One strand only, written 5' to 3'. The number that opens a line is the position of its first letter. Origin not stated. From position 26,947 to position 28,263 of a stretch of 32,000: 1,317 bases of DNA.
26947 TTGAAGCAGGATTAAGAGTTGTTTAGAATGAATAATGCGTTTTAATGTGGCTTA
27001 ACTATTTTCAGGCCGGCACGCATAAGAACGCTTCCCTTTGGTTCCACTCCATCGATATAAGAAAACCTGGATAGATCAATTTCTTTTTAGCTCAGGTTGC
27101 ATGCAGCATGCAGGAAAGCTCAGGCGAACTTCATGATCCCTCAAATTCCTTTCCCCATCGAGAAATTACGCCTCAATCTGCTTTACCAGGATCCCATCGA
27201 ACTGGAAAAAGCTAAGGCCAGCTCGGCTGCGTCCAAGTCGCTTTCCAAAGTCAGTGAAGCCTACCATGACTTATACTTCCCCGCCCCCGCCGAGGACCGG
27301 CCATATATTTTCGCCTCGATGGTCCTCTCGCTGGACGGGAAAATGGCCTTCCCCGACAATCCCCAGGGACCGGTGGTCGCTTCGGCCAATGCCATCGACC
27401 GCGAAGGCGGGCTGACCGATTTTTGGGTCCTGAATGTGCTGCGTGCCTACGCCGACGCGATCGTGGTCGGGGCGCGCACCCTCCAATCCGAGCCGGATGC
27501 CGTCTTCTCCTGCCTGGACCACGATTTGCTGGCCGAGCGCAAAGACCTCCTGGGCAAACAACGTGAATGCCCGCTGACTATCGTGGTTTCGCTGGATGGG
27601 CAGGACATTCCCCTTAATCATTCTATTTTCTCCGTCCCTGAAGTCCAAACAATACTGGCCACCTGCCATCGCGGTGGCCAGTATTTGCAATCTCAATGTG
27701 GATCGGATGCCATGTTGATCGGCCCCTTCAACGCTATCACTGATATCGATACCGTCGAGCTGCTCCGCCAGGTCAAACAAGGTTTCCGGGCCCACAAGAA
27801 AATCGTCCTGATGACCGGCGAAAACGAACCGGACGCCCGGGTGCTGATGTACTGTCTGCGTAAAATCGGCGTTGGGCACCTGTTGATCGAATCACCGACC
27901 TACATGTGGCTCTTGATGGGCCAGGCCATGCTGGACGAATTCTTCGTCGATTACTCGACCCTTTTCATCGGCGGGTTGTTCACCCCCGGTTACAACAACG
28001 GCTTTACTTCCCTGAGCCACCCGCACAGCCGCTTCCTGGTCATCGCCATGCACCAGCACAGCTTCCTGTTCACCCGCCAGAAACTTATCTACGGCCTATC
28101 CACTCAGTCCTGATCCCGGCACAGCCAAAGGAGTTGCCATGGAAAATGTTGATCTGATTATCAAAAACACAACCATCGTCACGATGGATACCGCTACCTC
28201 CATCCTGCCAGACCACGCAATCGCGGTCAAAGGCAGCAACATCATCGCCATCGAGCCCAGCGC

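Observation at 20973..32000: Divergent BMP-type uptake operon and GntR-controlled enzyme set: candidate undescribed N-heterocycle catabolic or salvage locus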

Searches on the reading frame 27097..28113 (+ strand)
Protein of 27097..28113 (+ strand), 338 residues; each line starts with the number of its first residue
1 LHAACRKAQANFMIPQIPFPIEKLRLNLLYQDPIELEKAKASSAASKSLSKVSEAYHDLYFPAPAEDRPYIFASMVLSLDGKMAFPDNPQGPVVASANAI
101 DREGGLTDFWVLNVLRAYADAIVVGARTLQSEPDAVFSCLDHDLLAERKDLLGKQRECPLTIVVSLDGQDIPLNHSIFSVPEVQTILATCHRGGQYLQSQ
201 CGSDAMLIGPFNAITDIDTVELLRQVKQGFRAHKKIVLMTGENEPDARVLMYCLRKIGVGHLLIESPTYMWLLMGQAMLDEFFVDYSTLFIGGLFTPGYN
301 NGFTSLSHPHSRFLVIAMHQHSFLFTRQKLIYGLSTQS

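Call 3: search_protein_families(library=pfam, proteins=[window:27097-28113:+], max_evalue=0.01)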
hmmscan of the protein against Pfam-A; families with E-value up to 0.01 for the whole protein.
window:27097-28113:+ (338 aa): 1 family
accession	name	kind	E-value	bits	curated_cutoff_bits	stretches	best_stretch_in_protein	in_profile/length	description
PF01872.23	RibD_C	-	2.1e-07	31.4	24.1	1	69-229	1-130/197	RibD C-terminal domain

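Call 8: search_protein_families(library=ncbifam, proteins=[window:27097-28113:+], max_evalue=0.001)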
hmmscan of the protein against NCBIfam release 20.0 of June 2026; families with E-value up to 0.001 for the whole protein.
window:27097-28113:+ (338 aa): 5 families
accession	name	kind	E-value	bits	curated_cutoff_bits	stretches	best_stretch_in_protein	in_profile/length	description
NF010663.0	PRK14059.1-1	equivalog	8.3e-11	41.7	184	1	57-208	16-152/253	pyrimidine reductase family protein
TIGR01508.1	rib_reduct_arch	equivalog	3.2e-09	36.3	186.45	1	229-304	107-183/210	2,5-diamino-6-(ribosylamino)-4(3H)-pyrimidinone 5'-phosphate reductase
NF010664.0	PRK14059.1-2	equivalog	3.9e-07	30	226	1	61-210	28-163/257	pyrimidine reductase family protein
TIGR00227.1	ribD_Cterm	domain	1.3e-06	28.2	150.15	0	68-193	2-105/216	riboflavin-specific deaminase C-terminal domain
NF010665.0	PRK14059.1-4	equivalog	9.6e-05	21.8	274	0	104-191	65-148/260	pyrimidine reductase family protein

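Call 35: search_solved_structures(query=window:27133-28113:+, max_evalue=1, show_alignments=2)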
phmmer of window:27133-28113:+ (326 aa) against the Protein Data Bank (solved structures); distinct sequences matched with E-value up to 1: 9.
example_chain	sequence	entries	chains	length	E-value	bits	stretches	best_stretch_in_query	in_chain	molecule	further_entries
5xux_A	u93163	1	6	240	7e-13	51.8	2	53-178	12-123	Conserved protein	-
5xv5_A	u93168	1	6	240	7.4e-13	51.7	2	53-178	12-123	Conserved protein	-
5xv0_A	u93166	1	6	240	2.6e-12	49.9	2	53-178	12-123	Conserved protein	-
5xv2_A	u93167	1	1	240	5e-12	49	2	53-178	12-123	Conserved protein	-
2azn_A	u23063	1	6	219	0.017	17.6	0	225-290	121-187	Putative 5-amino-6-(5-phosphoribosylamino)uracil reductase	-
9no2_B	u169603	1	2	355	0.038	16.5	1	37-117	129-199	Riboflavin biosynthesis protein RibD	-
6p8c_A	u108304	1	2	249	0.051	16.1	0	45-119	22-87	2,5-diamino-6-ribosylamino-4(3H)-pyrimidinone 5'-phosphate reductase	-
4xrb_A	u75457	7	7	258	0.1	15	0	92-167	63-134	RV2671 | riboflavin biosynthesis protein RibD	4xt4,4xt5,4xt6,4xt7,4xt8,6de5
6yn7_A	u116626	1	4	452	0.78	12.2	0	27-122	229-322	AHE, beta-glucosidase enzyme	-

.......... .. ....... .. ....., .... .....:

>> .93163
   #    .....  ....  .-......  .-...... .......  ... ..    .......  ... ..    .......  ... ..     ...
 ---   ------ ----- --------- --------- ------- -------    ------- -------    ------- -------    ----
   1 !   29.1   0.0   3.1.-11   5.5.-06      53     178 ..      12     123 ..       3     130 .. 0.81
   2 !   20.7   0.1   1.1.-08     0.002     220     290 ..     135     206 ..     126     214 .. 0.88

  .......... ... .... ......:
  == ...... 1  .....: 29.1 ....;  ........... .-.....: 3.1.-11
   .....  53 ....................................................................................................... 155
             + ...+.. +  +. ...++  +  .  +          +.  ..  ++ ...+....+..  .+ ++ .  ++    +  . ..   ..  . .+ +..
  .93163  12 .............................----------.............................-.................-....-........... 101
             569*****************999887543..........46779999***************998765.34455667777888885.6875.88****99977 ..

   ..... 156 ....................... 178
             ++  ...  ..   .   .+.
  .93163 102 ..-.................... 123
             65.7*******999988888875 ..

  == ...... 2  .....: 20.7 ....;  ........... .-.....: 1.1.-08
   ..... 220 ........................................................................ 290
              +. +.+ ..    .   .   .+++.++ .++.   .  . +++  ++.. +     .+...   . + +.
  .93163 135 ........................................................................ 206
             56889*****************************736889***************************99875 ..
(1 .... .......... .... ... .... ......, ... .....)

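Call 69: find_homologous_proteins(query=window:27133-28113:+, max_evalue=0.00001)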
Query window:27133-28113:+ (326 aa): 114 proteins with E <= 0.00001 among 2435 candidates.
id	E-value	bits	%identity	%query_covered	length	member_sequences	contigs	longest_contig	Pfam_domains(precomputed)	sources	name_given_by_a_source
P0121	2.3e-217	738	100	100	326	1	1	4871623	PF01872.23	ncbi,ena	-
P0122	1.8e-172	591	78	100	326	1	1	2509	PF01872.23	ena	-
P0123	4.5e-153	527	71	100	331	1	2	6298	PF01872.23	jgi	jgi:riboflavin biosynthesis pyrimidine reductase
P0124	6.3e-150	517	69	100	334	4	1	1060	PF01872.23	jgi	jgi:riboflavin biosynthesis pyrimidine reductase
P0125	1.1e-149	516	69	100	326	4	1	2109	PF01872.23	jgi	jgi:riboflavin biosynthesis pyrimidine reductase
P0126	1.4e-149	516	69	99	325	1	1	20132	PF01872.23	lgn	-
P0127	8.6e-148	510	67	100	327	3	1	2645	PF01872.23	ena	-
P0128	4.4e-147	508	67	100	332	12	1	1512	PF01872.23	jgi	jgi:riboflavin biosynthesis pyrimidine reductase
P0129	4.5e-147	507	68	100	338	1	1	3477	PF01872.23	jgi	jgi:riboflavin biosynthesis pyrimidine reductase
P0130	7.4e-147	507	67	100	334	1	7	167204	PF01872.23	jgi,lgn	jgi:riboflavin biosynthesis pyrimidine reductase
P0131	8.0e-147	507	66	100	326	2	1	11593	PF01872.23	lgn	-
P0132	2.0e-146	505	67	100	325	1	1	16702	PF01872.23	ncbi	-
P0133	2.2e-146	505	68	100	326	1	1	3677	PF01872.23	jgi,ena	-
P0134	2.6e-146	505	68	100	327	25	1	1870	PF01872.23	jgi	-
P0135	3.5e-146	505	67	99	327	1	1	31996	PF01872.23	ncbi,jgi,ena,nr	ncbi:MAG TPA: dihydrofolate reductase family protein [Anaerolineales bacterium]|nr:dihydrofolate red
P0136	6.5e-146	504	67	100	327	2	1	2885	PF01872.23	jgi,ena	-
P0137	7.4e-146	503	67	99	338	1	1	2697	PF01872.23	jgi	jgi:riboflavin biosynthesis pyrimidine reductase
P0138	7.8e-146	503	65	100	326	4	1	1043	PF01872.23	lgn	-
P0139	2.7e-145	502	67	99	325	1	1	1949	PF01872.23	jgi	jgi:riboflavin biosynthesis pyrimidine reductase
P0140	1.1e-144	500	67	100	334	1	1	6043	PF01872.23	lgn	-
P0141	1.2e-144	500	67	100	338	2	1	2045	PF01872.23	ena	-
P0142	1.2e-144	499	66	100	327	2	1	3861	PF01872.23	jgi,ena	-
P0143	6.0e-144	497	67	98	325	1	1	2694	PF01872.23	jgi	jgi:riboflavin biosynthesis pyrimidine reductase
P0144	1.1e-143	496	66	100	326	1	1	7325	PF01872.23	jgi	jgi:riboflavin biosynthesis pyrimidine reductase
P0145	1.3e-142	493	66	100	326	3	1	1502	PF01872.23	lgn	-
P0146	2.0e-142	492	68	99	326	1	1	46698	PF01872.23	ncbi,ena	-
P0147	2.8e-142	492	66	100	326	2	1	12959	PF01872.23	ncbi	-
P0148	4.8e-142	491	65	99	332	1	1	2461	PF01872.23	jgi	jgi:riboflavin biosynthesis pyrimidine reductase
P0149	1.1e-141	490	65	100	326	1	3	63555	PF01872.23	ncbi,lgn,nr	ncbi:MAG: dihydrofolate reductase family protein [Anaerolineaceae bacterium]|nr:dihydrofolate reduct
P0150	1.1e-141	490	65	100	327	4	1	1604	PF01872.23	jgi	jgi:riboflavin biosynthesis pyrimidine reductase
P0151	1.5e-141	489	65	99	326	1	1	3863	PF01872.23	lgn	-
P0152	1.7e-141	489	65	99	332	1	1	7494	PF01872.23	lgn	-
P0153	1.7e-141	489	65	100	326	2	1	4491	PF01872.23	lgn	-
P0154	4.3e-141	488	66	98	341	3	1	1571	PF01872.23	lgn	-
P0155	1.1e-139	483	66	98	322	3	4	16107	PF01872.23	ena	-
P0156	1.6e-139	483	65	99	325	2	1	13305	PF01872.23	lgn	-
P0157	8.9e-139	480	64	99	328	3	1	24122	PF01872.23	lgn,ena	-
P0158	1.4e-137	476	65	99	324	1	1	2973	PF01872.23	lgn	-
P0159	7.2e-137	474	62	100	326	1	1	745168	PF01872.23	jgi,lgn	jgi:riboflavin biosynthesis pyrimidine reductase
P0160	1.4e-136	473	65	99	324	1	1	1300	PF01872.23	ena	-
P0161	2.9e-135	469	63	99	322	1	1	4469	PF01872.23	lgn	-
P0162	8.9e-135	467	64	99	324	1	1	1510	PF01872.23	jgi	-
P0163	2.8e-133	462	63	99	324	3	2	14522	PF01872.23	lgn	-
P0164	1.1e-131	457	61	99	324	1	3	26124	PF01872.23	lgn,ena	-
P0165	2.0e-130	453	62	99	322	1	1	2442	PF01872.23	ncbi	-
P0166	5.1e-130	451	67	89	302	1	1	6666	PF01872.23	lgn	-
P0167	7.6e-130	451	60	100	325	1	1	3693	PF01872.23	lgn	-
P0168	3.5e-128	445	59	99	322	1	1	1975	PF01872.23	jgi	jgi:riboflavin biosynthesis pyrimidine reductase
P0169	9.7e-127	441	60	98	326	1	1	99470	PF01872.23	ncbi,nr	ncbi:MAG: dihydrofolate reductase family protein [Anaerolineaceae bacterium]|nr:dihydrofolate reduct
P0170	1.8e-111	391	64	84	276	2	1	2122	PF01872.23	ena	-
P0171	1.9e-111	390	58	96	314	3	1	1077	PF01872.23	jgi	jgi:riboflavin biosynthesis pyrimidine reductase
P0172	1.4e-101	358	52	94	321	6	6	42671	PF01872.23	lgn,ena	-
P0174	6.2e-101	356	53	95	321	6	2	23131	PF01872.23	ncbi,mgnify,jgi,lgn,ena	mgnify:CR=1 FL=1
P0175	1.1e-100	355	51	94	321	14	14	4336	PF01872.23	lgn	-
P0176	1.9e-100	354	50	96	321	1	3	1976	PF01872.23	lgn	-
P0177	2.4e-99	351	50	97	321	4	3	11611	PF01872.23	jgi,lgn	jgi:riboflavin biosynthesis pyrimidine reductase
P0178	5.5e-99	350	51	96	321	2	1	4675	PF01872.23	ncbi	-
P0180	4.4e-97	343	50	98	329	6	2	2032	PF01872.23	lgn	-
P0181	1.3e-94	335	48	98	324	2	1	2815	PF01872.23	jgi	jgi:riboflavin biosynthesis pyrimidine reductase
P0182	2.9e-89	318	45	97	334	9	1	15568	PF01872.23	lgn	-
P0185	1.7e-83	299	42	97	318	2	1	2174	PF01872.23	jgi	jgi:riboflavin biosynthesis pyrimidine reductase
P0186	3.4e-82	294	45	97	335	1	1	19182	PF01872.23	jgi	jgi:riboflavin biosynthesis pyrimidine reductase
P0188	2.3e-81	292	46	98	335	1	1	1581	PF01872.23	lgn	-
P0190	1.2e-80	289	62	62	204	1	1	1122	PF01872.23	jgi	jgi:riboflavin biosynthesis pyrimidine reductase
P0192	1.7e-79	285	44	98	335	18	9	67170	PF01872.23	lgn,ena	-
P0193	2.1e-78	282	44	98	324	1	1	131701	PF01872.23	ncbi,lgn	-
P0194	4.2e-78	281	43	98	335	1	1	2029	PF01872.23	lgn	-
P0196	5.7e-78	280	44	98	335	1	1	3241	PF01872.23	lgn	-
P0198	8.4e-77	277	42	98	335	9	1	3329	PF01872.23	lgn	-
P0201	3.2e-76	275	42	99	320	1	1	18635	PF01872.23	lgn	-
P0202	6.1e-76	274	43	98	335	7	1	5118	PF01872.23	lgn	-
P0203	7.1e-76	274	43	99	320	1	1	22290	PF01872.23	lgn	-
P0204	9.3e-76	273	43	98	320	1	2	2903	PF01872.23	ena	-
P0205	1.5e-75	273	41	98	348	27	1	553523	PF01872.23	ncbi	ncbi:dihydrofolate reductase family protein [Clostridioides difficile]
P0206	1.5e-75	272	44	97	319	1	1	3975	PF01872.23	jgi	jgi:riboflavin biosynthesis pyrimidine reductase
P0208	2.5e-75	272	43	98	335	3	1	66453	PF01872.23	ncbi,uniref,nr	ncbi:pyrimidine reductase [Pseudoflavonifractor sp. 524-17]|uniref:dihydrofolate reductase family pr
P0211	6.5e-74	267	42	97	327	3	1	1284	PF01872.23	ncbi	-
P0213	1.8e-73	266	41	98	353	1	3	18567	PF01872.23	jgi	jgi:riboflavin biosynthesis pyrimidine reductase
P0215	1.0e-71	260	40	99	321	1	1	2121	PF01872.23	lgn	-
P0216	1.5e-71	259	42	98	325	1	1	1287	PF01872.23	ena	-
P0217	2.0e-71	259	41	95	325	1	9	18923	PF01872.23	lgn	-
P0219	4.1e-70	255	44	87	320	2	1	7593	PF01872.23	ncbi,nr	ncbi:MAG: pyrimidine reductase [Treponema sp.]|nr:pyrimidine reductase [Treponema sp.]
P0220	1.3e-68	250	41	98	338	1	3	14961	PF01872.23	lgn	-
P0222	2.7e-66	242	42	94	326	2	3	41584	PF01872.23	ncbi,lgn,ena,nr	ncbi:MAG: pyrimidine reductase [Clostridiaceae bacterium]|nr:pyrimidine reductase [Clostridiaceae ba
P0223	2.5e-58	216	41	96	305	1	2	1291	PF01872.23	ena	-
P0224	1.1e-56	211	38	96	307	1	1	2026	PF01872.23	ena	-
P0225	5.6e-56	208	37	92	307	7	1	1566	PF01872.23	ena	-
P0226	1.8e-55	207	40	89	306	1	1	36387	PF01872.23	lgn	-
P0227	2.3e-55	206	38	97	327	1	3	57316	PF01872.23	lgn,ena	-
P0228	5.4e-54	202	38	92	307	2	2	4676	PF01872.23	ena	-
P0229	1.2e-53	201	36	98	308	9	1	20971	PF01872.23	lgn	-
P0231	8.2e-51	191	36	98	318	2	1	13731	PF01872.23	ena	-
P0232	4.5e-46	176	34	98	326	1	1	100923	PF01872.23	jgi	jgi:riboflavin biosynthesis pyrimidine reductase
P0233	2.4e-43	167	33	98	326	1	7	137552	PF01872.23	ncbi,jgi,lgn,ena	jgi:riboflavin biosynthesis pyrimidine reductase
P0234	1.0e-39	155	33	97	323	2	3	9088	PF01872.23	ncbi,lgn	-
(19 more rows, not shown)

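Call 70: find_encoding_contigs(protein=P0233, flank=10000, max_places=1)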
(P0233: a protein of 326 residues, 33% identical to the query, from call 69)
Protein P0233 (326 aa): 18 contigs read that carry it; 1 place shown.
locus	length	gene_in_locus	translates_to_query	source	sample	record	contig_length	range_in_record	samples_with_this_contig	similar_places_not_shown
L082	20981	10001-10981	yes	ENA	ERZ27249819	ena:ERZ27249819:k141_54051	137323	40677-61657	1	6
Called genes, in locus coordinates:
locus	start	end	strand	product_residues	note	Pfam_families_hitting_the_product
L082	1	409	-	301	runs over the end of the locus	-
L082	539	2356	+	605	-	PF02518:HATPase_c, PF00204:DNA_gyraseB, PF01751:Toprim, PF00986:DNA_gyraseB_C (weak)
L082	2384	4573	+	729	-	PF00521:DNA_topoisoIV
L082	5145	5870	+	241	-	PF00392:GntR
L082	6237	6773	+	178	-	PF00111:Fer2, PF01799:Fer2_2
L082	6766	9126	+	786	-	PF01315:Ald_Xan_dh_C, PF02738:MoCoBD_1, PF20256:MoCoBD_2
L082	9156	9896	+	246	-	PF00106:adh_short, PF01370:Epimerase (weak), PF08659:KR, PF13561:adh_short_C2, PF23441:SDR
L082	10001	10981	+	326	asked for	PF01872:RibD_C (faint)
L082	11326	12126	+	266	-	PF01261:AP_endonuc_2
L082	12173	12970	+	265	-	PF01791:DeoC, PF22649:Cgl0159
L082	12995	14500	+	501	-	PF00370:FGGY_N, PF02782:FGGY_C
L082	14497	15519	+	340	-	PF02289:MCH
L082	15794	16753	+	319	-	PF02289:MCH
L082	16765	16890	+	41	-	-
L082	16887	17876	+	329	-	PF02608:Bmp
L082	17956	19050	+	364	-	PF02653:BPD_transp_2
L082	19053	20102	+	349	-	PF02653:BPD_transp_2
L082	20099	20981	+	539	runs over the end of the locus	PF00005:ABC_tran, PF13304:AAA_21 (faint), PF00005:ABC_tran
